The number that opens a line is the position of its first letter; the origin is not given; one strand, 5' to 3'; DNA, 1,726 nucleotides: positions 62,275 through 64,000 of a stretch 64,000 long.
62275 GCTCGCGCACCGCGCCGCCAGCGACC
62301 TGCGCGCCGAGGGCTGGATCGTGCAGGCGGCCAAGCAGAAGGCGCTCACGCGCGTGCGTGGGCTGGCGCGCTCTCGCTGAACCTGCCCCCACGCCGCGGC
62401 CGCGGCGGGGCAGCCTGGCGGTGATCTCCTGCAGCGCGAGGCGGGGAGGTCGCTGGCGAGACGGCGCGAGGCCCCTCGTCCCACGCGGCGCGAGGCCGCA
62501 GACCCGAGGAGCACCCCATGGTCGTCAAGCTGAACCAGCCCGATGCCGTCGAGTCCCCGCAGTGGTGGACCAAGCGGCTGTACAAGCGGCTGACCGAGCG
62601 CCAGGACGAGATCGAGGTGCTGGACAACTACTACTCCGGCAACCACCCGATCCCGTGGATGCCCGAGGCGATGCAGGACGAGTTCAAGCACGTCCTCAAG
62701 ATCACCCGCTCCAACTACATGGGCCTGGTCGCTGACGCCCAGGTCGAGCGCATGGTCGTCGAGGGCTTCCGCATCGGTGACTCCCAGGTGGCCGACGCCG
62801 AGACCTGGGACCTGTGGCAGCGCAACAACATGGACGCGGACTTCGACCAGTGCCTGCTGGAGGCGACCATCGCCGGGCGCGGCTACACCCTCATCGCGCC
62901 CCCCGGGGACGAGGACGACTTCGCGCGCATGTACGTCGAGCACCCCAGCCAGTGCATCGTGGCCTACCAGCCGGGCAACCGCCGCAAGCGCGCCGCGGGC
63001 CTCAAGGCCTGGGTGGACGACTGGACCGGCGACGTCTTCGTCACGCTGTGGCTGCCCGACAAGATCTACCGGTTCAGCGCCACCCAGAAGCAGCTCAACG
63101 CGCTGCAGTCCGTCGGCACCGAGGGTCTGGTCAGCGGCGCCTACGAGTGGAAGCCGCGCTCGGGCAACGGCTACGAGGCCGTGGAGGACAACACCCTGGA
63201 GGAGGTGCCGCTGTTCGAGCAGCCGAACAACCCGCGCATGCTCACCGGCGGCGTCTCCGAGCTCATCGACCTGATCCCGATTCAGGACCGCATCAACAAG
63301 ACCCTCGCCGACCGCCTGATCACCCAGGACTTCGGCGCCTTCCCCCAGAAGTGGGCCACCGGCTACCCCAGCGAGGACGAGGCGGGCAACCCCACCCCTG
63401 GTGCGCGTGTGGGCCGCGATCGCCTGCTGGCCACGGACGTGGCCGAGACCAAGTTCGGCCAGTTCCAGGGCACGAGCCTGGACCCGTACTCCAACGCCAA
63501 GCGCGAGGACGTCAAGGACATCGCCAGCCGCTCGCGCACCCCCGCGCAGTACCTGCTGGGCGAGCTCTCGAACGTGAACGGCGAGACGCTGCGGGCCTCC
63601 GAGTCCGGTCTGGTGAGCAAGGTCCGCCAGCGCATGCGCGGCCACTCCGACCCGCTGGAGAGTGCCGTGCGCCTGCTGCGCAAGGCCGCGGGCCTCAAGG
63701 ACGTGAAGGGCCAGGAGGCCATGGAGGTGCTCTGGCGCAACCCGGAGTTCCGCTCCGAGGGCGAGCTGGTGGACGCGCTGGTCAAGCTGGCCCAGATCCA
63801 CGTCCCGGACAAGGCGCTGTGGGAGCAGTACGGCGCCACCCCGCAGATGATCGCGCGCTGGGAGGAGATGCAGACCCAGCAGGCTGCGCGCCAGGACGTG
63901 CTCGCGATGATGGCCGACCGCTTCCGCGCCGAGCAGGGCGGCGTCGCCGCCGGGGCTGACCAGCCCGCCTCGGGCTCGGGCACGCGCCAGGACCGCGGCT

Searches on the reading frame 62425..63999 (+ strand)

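Call 21: search_protein_families(library=phrogs, proteins=[window:62425-63999:+], max_evalue=0.0001)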
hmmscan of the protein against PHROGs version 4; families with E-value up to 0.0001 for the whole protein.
window:62425-63999:+ (525 aa): 2 families
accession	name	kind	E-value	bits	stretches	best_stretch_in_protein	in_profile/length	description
phrog_104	-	head and packaging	2.2e-108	364.3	1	35-515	30-497/550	portal protein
phrog_64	-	head and packaging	4.3e-18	66.1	1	52-507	81-516/547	portal protein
